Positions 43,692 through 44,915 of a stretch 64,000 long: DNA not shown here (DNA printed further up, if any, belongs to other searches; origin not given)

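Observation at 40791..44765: Orphan RHS C-terminal toxin cassette with a JAB/RadC-like HxH...S..D motif, followed by an LRR protein and an array of small secreted proteins and lipoproteins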

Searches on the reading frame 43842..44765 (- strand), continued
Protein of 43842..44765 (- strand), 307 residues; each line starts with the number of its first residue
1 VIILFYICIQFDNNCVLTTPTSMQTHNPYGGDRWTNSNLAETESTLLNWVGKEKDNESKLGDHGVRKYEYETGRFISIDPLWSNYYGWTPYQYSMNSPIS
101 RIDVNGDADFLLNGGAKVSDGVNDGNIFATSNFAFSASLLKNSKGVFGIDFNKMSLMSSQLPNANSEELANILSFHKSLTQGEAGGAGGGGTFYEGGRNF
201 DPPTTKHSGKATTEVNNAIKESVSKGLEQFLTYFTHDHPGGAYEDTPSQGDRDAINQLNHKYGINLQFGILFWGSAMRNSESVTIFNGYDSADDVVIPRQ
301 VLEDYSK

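Call 28: search_protein_families(library=pfam, proteins=[P0002, P0003, P0005, P0042, P0044, P0038, P0004, P0006, P0008, P0034], max_evalue=1)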
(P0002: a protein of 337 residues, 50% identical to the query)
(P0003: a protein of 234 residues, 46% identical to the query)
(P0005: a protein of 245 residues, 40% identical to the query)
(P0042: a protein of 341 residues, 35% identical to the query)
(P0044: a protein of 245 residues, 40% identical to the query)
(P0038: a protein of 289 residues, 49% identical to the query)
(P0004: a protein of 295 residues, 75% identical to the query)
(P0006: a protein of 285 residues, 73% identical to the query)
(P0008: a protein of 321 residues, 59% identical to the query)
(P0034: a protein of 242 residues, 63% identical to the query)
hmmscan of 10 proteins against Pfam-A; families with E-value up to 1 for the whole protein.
P0002 (337 aa): 0 families

P0003 (234 aa): 0 families

P0005 (245 aa): 0 families

P0042 (341 aa): 1 family
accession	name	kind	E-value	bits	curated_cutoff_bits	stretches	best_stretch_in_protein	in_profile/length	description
PF20763.3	UDG-inhib_P56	-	0.051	13.8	24.1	1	292-326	15-49/53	Phage phi29, UDG inhibitor P56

P0044 (245 aa): 0 families

P0038 (289 aa): 1 family
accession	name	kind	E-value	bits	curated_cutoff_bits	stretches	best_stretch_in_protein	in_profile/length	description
PF15659.11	Toxin-JAB1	-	6.5e-07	30.2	21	1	152-224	2-76/87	JAB-like toxin 1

P0004 (295 aa): 0 families

P0006 (285 aa): 0 families

P0008 (321 aa): 1 family
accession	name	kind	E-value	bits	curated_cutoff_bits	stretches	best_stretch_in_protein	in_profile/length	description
PF22720.1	SNaCT14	-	0.016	16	27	1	200-268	14-76/186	Short NACHT-associated C-Terminal domain, family 14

P0034 (242 aa): 3 families
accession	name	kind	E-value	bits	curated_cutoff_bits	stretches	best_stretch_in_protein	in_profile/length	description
PF15639.11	Tox-MPTase3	-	0.00027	21.6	25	1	76-192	4-116/131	Metallopeptidase toxin 3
PF07709.16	SRR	-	0.09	13.6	20.6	1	219-231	1-13/14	Seven Residue Repeat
PF11354.13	DUF3156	-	0.23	11.9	23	1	149-182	14-47/161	Protein of unknown function (DUF3156)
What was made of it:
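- Closest known: Tox-JAB-1 / Imm65 of Bacteroidetes RHS proteins. Same: A true PF15659 member (P0038) occurs on the same kind of short tip (call 28).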

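Call 36: search_solved_structures(query=A4, max_evalue=10, show_alignments=3)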
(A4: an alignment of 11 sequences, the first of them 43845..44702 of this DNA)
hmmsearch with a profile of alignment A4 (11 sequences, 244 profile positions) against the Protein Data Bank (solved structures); distinct sequences matched with E-value up to 10: 9.
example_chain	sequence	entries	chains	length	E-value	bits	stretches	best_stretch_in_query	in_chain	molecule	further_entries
8fjp_A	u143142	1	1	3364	4e-07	33.3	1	2-54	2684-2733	salivary gland surface protein 1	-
9on3_A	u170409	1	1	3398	3e-06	30.5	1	4-58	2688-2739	SGS4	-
9pt5_A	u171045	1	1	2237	0.00028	24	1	2-54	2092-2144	Teneurin-like protein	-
9ifo_A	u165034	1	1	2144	0.00059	22.9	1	2-54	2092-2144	Teneurin-Like Protein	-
8h8a_A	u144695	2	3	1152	0.0091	19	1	2-54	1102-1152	Putative Rhs-family protein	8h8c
8cp6_B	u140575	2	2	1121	0.22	14.5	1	2-54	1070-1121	Toxin protein Tse5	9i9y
8h8b_A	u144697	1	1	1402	0.34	13.9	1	2-54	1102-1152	Putative Rhs-family protein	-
9c4k_Q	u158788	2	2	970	1.7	11.6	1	8-55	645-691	Toxin subunit YenC2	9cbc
9ptu_A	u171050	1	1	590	2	11.4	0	45-106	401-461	DDB1- and CUL4-associated factor 11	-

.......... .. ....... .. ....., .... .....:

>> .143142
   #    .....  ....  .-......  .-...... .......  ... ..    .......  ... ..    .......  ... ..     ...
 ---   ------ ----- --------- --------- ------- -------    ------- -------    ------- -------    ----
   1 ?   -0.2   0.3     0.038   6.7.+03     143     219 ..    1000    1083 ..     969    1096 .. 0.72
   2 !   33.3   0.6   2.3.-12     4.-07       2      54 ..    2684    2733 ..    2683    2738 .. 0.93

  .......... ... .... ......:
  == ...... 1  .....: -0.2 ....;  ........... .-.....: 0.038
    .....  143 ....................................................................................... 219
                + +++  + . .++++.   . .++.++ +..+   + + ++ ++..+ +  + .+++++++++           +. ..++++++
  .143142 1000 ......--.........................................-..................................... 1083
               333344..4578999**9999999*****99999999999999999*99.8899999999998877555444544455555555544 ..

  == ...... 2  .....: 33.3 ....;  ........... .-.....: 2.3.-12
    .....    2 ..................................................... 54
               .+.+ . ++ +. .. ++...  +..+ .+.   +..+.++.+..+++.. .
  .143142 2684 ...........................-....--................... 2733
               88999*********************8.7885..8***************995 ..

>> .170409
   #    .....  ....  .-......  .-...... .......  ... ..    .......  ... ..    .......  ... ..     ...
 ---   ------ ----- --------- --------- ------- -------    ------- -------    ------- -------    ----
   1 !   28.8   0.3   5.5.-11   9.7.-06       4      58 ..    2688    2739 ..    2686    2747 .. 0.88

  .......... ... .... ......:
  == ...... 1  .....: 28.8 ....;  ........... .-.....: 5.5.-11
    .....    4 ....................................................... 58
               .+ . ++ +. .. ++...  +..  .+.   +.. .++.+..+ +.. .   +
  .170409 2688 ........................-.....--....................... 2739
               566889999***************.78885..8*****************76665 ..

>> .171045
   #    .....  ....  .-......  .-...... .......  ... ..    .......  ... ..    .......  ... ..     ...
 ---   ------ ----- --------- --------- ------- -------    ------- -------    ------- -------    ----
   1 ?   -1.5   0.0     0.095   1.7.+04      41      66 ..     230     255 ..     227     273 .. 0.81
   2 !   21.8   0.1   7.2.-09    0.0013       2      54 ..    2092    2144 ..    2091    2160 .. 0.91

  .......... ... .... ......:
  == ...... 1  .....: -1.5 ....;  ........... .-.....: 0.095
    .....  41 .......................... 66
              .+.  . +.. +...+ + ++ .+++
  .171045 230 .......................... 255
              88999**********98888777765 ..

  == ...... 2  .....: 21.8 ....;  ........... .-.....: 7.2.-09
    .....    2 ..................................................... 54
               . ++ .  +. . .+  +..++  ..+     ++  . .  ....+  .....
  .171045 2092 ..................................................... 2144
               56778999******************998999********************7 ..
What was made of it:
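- On RHS orphan C-terminal tip (polymorphic toxin system): PDB RHS core ends matched (call 36).
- Checked: A profile built from the family hits the C-terminal core ends of solved RHS and teneurin-like proteins: SGS1 8fjp, Rhs 8h8a, Tse5 8cp6, YenC2 (call 36).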

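Call 40: predict_structure(alignment_id=A4)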
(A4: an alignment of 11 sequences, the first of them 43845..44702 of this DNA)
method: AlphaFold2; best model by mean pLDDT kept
length: 286 residues; sequences in the alignment: 11
mean_pLDDT: 71.2   pTM: 0.66
mean pLDDT of the five models: 71.2, 70.6, 69.9, 69.9, 69.5
residues with pLDDT >= 90: 94; 70-90: 78; 50-70: 30; < 50: 84
segments of 3 or more residues with pLDDT < 50: 1-43, 52-54, 58-85, 184-187
pLDDT, mean of each block of 10 residues (from residue 1): 39 42 40 39 46 47 40 33 65 89 85 91 82 92 83 82 87 85 52 90 88 82 73 91 93 65 90 92 89
secondary structure, 60 per line:
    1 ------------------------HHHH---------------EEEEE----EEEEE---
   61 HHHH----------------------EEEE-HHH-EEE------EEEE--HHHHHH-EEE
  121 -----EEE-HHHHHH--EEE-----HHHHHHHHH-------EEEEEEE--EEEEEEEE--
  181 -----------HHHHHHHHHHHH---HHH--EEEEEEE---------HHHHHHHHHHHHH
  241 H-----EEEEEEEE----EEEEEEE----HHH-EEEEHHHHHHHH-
elements in order: H25-28 E44-48 E53-57 H61-64 E87-90 E96-98 E105-108 H111-116 E118-120 E126-128 H130-135 E138-140 H146-154 E162-168 E171-178 H192-203 E212-218 H228-241 E247-254 E259-265 E274-277 H278-285
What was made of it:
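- On JAB/MPN (JAMM) metallohydrolase superfamily: The AF2 domain has pLDDT 82-93 over most of its length (call 40).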

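Call 42: fold_search(model_id=the predicted structure, library=pdb)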
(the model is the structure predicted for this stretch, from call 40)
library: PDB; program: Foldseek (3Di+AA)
matches with E <= 10: 445; with E <= 0.001: 0
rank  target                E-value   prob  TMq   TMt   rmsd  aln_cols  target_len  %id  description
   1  6h3c_B                2.0e-03  0.99  0.28  0.30   7.9       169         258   12  Cryo-EM structure of the BRISC complex bound to SHMT2 (released 2019-07-10)
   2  6fju_B                2.1e-03  0.97  0.25  0.38   8.8       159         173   16  Rpn11 homolog from Caldiarchaeum Subterraneum (released 2018-07-25)
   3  5cw3_A                2.7e-03  1.00  0.29  0.32   6.7       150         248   15  Structure of CfBRCC36-CfKIAA0157 complex (Zn Edge) (released 2015-09-16)
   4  6fju_A                3.4e-03  0.98  0.27  0.39   7.6       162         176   14  Rpn11 homolog from Caldiarchaeum Subterraneum (released 2018-07-25)
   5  6gvw_B                5.6e-03  0.94  0.25  0.27   8.9       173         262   12  Crystal structure of the BRCA1-A complex (released 2019-07-10)
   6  8py2_B                1.1e-02  0.97  0.28  0.33   7.4       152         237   12  Cryo-EM structure of the human BRISC dimer complex bound to compound JMS-175-2 (released 2025-02-05)
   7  4cr2_V                1.4e-02  0.99  0.28  0.32   5.3       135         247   13  Deep classification of a large cryo-EM dataset defines the conformational landscape of the 26S proteasome (released 2014-04-02)
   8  4ocm_E                1.5e-02  0.96  0.25  0.35   6.3       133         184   11  Crystal Structure of the Rpn8-Rpn11 MPN domain heterodimer, crystal form Ib (released 2014-01-29)
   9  6gvw_A                1.6e-02  0.92  0.26  0.25   7.7       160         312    9  Crystal structure of the BRCA1-A complex (released 2019-07-10)
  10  9e5z_E                1.6e-02  0.87  0.24  0.23   7.0       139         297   15  Cryo-EM structure of COP9 signalosome (released 2025-12-03)
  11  6gvw_F                2.0e-02  0.82  0.25  0.22   9.3       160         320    9  Crystal structure of the BRCA1-A complex (released 2019-07-10)
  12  1ux1_B                2.3e-02  0.77  0.21  0.38   9.2       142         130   10  Bacillus subtilis cytidine deaminase with a Cys53His and an Arg56Gln substitution (released 2004-05-20)
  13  2qx2                  2.5e-02  0.16  0.14  0.13  23.8       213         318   12  Structure of the C-terminal domain of sex pheromone staph-cAM373 precursor from Staphylococcus aureus (released 2007-09-11)
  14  1r5t_D                2.6e-02  0.72  0.23  0.40   8.9       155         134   11  The Crystal Structure of Cytidine Deaminase CDD1, an Orphan C to U editase from Yeast (released 2004-05-25)
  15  1zab_C                2.8e-02  0.84  0.21  0.39  11.2       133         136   15  Crystal Structure of Mouse Cytidine Deaminase Complexed with 3-Deazauridine (released 2006-04-11)
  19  2qlc_A                3.6e-02  0.97  0.25  0.48   4.0       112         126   11  The crystal structure of DNA repair protein RadC from Chlorobium tepidum TLS (released 2007-09-04)
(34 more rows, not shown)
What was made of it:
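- RadC (2qlc) is among the fold matches and gives the best TM-score normalised to the target (0.48, rmsd 4.0) (call 42).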

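Call 48: search_protein_families(library=pfam, proteins=[L001:11326-14172:+, L007:2-6085:+], max_evalue=0.01)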
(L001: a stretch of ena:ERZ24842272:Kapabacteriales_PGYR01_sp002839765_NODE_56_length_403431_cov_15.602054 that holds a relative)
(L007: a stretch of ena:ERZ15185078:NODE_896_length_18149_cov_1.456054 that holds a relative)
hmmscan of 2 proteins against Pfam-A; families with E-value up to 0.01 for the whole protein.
L001:11326-14172:+ (948 aa): 2 families
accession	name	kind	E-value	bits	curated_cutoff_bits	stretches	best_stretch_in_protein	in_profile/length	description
PF17517.7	IgGFc_binding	-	4.2e-31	108.7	25.6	1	147-399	3-233/297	IgGFc binding protein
PF18962.6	Por_Secre_tail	-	7.3e-05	23.4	27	1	896-945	22-74/75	Secretion system C-terminal sorting domain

L007:2-6085:+ (2027 aa): 1 family
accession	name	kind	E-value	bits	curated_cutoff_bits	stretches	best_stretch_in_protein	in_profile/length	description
PF05593.20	RHS_repeat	-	5.1e-10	39.9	22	1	444-477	1-34/38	RHS Repeat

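Call 77: search_protein_families(library=pfam, proteins=[L008:8728-9777:+, L007:8659-9705:+], max_evalue=0.01)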
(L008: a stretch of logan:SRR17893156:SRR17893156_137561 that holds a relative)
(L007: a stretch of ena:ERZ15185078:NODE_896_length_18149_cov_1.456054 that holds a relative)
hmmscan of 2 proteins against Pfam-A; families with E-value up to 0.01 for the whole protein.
L008:8728-9777:+ (349 aa): 4 families
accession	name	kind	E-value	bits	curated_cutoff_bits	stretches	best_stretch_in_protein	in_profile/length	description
PF13855.12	LRR_8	-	6.4e-12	45.5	27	2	245-302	2-61/61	Leucine rich repeat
PF12799.13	LRR_4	-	1.2e-05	25.8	27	1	268-306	2-40/44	Leucine Rich repeats (2 copies)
PF23598.1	LRR_14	-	3.2e-05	23.3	40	1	216-329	45-155/353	Leucine-rich repeat region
PF25019.1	LRR_R13L1-DRL21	-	0.0014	19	27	0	232-299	57-126/127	R13L1/DRL21 LRRs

L007:8659-9705:+ (348 aa): 3 families
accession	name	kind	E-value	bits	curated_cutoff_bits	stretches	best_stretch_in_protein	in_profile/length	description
PF23598.1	LRR_14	-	8.2e-08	31.8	40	1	254-336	52-135/353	Leucine-rich repeat region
PF13855.12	LRR_8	-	2e-05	24.7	27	1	296-338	2-45/61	Leucine rich repeat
PF12799.13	LRR_4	-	0.00076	20.1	27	1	296-336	2-42/44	Leucine Rich repeats (2 copies)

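Call 80: predict_structure(protein=P0004)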
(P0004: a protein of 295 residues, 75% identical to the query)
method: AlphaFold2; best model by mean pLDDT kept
length: 295 residues; sequences in the alignment: 1
mean_pLDDT: 32.7   pTM: 0.21
mean pLDDT of the five models: 32.7, 28.8, 27.0, 26.4, 25.6
residues with pLDDT >= 90: 0; 70-90: 0; 50-70: 0; < 50: 295
segments of 3 or more residues with pLDDT < 50: 1-295
pLDDT, mean of each block of 10 residues (from residue 1): 27 27 29 33 33 35 30 26 24 25 28 38 39 33 33 34 33 28 32 36 43 37 39 36 29 27 37 38 35 37
secondary structure, 60 per line:
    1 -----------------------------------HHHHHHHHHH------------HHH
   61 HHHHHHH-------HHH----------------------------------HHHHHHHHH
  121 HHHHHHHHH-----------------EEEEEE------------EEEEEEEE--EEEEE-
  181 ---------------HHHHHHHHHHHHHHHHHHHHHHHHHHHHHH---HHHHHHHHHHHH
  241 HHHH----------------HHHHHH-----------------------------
elements in order: H36-45 H58-67 H112-129 E147-152 E165-172 E175-179 H196-225 H229-244 H261-266

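Call 84: search_protein_families(library=padloc, proteins=[window:43842-44765:-], max_evalue=0.01)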
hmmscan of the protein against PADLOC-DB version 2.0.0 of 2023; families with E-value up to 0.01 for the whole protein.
window:43842-44765:- (307 aa): 0 families
